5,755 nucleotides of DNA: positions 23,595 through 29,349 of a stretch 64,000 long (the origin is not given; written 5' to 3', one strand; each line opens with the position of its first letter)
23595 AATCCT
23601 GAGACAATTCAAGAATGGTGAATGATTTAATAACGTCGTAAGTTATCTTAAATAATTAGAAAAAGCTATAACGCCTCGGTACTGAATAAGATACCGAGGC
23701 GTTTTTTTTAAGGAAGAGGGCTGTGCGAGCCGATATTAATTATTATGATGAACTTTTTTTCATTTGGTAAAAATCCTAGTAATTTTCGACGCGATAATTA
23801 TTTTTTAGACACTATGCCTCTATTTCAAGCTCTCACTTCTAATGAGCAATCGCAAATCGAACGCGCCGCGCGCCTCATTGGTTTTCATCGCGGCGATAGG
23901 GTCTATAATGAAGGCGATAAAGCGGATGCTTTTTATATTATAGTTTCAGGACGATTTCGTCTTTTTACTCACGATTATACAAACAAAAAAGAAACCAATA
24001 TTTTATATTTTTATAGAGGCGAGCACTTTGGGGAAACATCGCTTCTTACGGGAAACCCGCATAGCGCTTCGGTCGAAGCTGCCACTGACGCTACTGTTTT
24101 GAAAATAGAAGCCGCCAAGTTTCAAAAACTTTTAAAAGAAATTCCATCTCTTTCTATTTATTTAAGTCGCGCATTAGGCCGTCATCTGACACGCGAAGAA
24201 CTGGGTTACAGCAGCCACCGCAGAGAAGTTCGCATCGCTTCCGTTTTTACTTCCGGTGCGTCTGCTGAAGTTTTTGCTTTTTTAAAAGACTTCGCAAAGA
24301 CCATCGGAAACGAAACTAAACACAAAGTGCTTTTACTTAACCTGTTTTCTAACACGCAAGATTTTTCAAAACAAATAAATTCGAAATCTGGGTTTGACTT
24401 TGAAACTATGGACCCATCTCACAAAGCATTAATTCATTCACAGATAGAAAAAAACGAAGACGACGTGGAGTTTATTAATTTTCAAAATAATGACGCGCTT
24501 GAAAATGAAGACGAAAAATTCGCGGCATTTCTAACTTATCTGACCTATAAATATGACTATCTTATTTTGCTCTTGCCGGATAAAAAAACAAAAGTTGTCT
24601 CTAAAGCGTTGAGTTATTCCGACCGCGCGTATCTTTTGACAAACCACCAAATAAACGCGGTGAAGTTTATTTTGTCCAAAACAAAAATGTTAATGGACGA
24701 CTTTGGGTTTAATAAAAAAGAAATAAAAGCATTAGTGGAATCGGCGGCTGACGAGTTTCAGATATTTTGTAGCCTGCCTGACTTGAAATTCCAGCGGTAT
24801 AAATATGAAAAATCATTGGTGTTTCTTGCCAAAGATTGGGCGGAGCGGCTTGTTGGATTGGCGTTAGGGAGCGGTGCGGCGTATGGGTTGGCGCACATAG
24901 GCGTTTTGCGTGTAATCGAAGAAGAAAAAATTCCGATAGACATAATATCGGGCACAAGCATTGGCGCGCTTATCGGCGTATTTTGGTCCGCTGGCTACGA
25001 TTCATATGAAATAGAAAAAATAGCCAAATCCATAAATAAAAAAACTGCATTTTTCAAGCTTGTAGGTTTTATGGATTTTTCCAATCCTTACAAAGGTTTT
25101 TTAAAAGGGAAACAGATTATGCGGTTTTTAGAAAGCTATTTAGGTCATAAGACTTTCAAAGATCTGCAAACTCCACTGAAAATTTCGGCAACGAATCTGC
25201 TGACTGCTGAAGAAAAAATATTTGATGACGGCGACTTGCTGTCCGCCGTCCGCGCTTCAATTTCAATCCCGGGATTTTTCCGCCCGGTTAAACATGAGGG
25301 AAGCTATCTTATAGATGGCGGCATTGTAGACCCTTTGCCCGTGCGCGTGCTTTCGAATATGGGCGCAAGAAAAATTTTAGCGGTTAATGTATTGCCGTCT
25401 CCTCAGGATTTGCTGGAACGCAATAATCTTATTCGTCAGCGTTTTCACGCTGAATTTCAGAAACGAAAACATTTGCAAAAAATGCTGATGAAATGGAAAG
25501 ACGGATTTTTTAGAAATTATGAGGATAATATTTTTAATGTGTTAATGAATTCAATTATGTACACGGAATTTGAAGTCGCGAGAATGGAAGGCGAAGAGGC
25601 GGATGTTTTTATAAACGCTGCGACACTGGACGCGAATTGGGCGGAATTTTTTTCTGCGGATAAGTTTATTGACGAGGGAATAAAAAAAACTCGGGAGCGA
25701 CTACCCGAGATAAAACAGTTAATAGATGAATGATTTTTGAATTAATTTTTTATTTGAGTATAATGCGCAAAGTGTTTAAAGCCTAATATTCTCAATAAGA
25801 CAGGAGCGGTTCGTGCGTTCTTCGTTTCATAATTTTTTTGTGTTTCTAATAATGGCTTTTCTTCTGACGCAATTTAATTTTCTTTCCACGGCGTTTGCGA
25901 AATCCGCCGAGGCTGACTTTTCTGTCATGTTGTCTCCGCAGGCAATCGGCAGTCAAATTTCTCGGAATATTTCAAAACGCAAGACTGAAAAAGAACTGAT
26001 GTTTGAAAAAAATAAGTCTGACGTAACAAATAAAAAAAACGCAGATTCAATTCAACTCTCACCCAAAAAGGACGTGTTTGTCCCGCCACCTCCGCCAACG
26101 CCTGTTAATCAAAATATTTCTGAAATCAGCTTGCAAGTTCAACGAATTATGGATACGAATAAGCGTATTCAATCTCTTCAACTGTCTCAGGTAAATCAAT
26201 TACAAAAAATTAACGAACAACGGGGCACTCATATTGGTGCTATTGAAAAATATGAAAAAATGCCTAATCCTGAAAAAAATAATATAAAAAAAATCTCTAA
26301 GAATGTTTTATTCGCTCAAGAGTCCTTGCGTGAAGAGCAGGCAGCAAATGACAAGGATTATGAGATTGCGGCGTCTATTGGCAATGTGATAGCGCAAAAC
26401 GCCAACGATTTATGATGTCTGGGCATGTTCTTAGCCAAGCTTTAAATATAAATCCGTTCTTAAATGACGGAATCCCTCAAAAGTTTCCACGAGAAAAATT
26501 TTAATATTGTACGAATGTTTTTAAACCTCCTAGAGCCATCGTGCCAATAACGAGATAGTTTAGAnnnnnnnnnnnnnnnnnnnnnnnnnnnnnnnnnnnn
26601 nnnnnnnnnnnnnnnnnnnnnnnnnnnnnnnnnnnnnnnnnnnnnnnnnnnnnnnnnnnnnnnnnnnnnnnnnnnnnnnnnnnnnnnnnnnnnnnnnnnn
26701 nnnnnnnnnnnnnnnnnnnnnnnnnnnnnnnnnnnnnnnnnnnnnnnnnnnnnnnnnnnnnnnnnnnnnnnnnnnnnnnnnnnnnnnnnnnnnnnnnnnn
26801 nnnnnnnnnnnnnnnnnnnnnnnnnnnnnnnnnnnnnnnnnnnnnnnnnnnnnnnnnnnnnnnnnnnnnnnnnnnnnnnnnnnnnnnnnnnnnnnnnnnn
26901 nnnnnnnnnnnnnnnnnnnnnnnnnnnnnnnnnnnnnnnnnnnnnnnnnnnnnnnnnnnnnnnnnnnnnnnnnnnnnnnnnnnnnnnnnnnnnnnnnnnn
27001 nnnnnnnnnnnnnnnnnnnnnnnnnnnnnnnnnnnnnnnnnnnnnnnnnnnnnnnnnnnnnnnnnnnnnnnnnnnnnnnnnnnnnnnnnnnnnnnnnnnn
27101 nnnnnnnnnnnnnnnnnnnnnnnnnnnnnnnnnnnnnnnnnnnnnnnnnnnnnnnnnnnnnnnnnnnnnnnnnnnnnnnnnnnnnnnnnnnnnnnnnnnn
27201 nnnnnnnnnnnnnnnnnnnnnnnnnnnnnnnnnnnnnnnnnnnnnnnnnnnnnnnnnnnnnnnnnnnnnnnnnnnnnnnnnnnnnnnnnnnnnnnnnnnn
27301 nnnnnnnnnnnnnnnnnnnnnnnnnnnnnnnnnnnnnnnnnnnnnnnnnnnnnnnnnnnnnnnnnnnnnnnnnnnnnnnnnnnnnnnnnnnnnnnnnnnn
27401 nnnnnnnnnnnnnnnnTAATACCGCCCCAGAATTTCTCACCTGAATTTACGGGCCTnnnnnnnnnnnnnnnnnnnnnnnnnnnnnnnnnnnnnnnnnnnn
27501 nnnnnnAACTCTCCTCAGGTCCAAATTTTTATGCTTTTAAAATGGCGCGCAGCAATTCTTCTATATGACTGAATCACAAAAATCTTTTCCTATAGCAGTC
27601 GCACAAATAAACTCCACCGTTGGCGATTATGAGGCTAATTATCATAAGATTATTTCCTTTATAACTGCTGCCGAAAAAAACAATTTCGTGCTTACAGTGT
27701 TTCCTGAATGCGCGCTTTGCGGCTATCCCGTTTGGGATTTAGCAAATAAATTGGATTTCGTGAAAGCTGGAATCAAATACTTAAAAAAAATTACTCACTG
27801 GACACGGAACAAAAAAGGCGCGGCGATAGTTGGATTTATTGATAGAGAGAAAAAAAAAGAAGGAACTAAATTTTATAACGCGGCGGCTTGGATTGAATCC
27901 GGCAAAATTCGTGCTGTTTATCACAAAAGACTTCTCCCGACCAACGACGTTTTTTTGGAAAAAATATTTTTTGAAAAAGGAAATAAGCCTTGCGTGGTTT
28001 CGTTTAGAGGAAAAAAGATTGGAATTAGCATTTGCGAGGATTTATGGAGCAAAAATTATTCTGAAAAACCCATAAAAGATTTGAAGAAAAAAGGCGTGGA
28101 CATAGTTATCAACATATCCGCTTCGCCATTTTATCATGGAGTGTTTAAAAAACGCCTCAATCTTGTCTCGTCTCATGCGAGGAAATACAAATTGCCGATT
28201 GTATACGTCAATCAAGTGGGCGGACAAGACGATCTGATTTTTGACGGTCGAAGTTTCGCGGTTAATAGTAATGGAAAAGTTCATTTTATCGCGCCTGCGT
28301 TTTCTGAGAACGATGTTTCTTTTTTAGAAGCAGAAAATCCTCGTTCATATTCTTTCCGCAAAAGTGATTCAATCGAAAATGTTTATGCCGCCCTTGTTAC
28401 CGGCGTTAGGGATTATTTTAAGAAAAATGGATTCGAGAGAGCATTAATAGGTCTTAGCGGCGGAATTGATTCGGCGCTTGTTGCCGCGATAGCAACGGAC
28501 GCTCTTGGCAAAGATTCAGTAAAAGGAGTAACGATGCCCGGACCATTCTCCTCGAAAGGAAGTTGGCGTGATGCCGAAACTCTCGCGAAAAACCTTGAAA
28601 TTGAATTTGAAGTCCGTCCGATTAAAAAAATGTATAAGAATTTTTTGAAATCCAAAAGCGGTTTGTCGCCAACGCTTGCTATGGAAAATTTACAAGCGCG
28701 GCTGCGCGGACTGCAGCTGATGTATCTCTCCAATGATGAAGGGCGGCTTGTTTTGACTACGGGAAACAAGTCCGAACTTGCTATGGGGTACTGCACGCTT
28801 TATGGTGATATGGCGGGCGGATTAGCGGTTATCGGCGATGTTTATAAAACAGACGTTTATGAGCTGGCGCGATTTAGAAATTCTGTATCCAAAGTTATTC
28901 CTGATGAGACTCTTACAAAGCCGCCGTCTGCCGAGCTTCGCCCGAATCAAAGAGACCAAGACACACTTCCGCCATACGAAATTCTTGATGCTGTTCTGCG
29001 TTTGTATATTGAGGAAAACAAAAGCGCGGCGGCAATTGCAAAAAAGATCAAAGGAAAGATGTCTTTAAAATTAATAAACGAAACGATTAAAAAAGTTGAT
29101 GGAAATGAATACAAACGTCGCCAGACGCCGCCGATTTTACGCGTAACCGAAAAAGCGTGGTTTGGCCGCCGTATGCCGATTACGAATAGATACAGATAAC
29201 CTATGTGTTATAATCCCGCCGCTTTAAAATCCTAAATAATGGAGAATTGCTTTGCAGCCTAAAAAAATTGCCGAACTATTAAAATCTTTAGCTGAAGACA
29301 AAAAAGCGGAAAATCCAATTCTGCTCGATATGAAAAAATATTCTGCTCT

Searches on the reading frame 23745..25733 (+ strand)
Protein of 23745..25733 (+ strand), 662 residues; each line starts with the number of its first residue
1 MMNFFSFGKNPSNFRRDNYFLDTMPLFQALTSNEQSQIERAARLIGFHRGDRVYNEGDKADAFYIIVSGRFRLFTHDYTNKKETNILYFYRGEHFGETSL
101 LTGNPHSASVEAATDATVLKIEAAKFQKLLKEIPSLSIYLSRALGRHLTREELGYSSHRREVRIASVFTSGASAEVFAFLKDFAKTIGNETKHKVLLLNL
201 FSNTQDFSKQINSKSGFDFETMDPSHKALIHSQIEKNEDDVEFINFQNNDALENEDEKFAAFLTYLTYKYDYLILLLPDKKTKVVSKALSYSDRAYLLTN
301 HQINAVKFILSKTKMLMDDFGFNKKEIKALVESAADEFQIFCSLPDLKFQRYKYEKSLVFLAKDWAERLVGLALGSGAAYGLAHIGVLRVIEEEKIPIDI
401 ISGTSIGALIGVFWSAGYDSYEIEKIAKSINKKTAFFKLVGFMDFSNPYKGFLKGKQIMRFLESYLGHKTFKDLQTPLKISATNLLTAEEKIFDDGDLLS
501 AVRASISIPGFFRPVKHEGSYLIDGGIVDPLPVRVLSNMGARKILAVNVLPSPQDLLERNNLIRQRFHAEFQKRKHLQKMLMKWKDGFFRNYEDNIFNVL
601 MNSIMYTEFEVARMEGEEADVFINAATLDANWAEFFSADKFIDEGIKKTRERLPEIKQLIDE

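Call 57: find_encoding_contigs(protein=window:23745-25733:+, flank=500, max_places=4)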
Protein window:23745-25733:+ (662 aa): 2 contigs read that carry it; 1 place shown.
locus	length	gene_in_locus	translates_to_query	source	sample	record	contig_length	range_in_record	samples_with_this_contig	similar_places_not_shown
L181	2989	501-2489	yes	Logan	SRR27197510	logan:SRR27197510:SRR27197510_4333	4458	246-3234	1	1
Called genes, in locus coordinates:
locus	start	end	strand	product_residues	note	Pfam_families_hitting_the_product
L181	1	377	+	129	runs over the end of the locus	PF07238:PilZ (weak)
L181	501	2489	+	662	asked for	PF00027:cNMP_binding, PF01734:Patatin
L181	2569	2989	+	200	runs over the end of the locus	-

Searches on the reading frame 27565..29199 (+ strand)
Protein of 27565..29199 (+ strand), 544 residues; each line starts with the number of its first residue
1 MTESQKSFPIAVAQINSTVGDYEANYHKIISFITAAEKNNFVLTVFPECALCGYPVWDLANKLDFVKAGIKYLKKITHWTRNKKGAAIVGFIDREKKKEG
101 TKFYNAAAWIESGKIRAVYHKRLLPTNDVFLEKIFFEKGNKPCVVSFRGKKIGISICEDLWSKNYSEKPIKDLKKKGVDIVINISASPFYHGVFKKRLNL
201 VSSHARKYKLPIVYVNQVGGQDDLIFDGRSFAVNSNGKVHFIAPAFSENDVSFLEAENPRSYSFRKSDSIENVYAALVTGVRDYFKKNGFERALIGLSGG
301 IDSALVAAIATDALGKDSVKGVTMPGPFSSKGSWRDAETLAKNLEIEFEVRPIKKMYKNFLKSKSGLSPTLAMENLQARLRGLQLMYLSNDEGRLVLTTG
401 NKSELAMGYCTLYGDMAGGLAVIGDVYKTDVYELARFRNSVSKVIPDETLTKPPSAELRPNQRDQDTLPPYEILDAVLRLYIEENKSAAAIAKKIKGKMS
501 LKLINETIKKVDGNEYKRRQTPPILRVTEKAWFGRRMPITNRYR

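Call 54: find_encoding_contigs(protein=window:27565-29199:+, flank=2000, max_places=4)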
Protein window:27565-29199:+ (544 aa): 1 contig read that carries it; 1 place shown.
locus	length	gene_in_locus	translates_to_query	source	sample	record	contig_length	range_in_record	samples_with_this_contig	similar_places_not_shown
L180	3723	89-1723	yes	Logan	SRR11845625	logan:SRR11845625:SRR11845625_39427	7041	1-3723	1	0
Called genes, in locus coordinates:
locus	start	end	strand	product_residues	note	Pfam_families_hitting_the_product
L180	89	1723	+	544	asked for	PF00795:CN_hydrolase, PF02540:NAD_synthase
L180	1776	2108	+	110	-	PF02410:RsfS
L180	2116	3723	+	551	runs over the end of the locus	PF03485:Arg_tRNA_synt_N, PF00750:tRNA-synt_1d, PF09334:tRNA-synt_1g (faint), PF05746:DALR_1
